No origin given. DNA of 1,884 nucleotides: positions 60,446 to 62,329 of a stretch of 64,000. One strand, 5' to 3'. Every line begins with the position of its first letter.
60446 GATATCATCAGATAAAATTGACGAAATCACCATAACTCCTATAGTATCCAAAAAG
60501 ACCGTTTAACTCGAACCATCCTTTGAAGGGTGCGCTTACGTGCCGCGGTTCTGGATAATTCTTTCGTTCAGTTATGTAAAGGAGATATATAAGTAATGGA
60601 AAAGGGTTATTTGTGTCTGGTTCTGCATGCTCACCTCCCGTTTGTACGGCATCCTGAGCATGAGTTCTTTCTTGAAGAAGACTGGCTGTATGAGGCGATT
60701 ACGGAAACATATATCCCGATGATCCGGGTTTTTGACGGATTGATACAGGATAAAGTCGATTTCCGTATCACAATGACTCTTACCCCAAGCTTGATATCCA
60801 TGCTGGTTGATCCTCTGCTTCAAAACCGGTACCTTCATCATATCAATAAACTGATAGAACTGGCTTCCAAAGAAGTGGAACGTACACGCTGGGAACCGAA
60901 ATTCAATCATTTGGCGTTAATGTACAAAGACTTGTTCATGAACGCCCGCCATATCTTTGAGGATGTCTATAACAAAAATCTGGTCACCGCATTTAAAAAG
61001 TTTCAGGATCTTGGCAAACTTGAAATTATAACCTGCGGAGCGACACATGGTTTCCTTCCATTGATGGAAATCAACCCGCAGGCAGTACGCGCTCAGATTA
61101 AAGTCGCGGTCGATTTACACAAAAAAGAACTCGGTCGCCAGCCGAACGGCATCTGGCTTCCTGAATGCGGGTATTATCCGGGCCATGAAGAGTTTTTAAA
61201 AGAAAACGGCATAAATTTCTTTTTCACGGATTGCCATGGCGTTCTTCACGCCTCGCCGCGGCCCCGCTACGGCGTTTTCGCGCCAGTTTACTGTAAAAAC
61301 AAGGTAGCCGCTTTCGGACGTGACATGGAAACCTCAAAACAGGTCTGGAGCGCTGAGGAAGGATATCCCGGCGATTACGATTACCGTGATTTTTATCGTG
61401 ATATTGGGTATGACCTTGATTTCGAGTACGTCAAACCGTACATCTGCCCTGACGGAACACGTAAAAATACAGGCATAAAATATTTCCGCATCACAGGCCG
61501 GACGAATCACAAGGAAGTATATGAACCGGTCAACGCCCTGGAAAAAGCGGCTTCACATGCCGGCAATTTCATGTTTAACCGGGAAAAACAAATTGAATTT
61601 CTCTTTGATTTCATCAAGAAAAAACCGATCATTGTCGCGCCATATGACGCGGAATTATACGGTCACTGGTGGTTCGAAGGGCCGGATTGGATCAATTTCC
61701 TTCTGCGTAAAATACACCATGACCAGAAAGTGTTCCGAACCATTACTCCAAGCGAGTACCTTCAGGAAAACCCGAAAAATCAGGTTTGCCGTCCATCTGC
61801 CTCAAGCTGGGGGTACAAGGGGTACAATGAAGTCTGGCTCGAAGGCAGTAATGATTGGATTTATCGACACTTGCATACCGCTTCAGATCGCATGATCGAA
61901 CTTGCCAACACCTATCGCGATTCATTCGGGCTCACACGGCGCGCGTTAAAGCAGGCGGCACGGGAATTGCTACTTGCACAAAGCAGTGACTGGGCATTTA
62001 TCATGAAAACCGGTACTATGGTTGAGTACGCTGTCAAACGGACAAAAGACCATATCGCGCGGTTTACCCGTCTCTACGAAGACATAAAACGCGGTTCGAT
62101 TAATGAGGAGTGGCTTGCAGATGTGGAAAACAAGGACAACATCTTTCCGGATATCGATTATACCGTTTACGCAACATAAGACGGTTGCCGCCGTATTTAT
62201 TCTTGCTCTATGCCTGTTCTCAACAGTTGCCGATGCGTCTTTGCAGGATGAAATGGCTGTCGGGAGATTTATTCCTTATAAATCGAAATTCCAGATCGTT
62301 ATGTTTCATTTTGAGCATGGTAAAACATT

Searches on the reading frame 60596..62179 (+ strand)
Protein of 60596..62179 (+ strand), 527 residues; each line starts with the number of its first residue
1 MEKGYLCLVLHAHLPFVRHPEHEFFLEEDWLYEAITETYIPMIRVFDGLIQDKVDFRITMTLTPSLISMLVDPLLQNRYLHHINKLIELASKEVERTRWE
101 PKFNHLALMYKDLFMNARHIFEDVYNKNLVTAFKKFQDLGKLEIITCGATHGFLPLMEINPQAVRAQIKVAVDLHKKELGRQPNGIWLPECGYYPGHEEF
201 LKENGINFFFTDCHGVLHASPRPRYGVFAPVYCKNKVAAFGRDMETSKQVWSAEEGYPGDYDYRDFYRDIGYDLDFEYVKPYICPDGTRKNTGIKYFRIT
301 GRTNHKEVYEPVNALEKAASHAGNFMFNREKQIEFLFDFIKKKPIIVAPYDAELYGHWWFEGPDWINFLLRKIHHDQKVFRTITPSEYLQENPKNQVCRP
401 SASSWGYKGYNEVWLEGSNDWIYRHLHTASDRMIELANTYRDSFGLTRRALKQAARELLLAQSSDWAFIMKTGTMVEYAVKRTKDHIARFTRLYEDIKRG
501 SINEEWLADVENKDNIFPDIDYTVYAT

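Call 108: search_protein_families(library=pfam, max_evalue=0.00001, proteins=[window:60596-62179:+])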
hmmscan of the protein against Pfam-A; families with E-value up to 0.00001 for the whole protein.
window:60596-62179:+ (527 aa): 2 families
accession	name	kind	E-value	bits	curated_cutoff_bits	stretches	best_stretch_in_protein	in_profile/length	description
PF09210.16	BE_C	-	1.8e-44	150.7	25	1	425-525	1-101/101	1,4-alpha-glucan branching enzyme, C-terminal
PF03065.20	Glyco_hydro_57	-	1.1e-35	123.8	21.2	1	8-396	2-286/291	Glycosyl hydrolase family 57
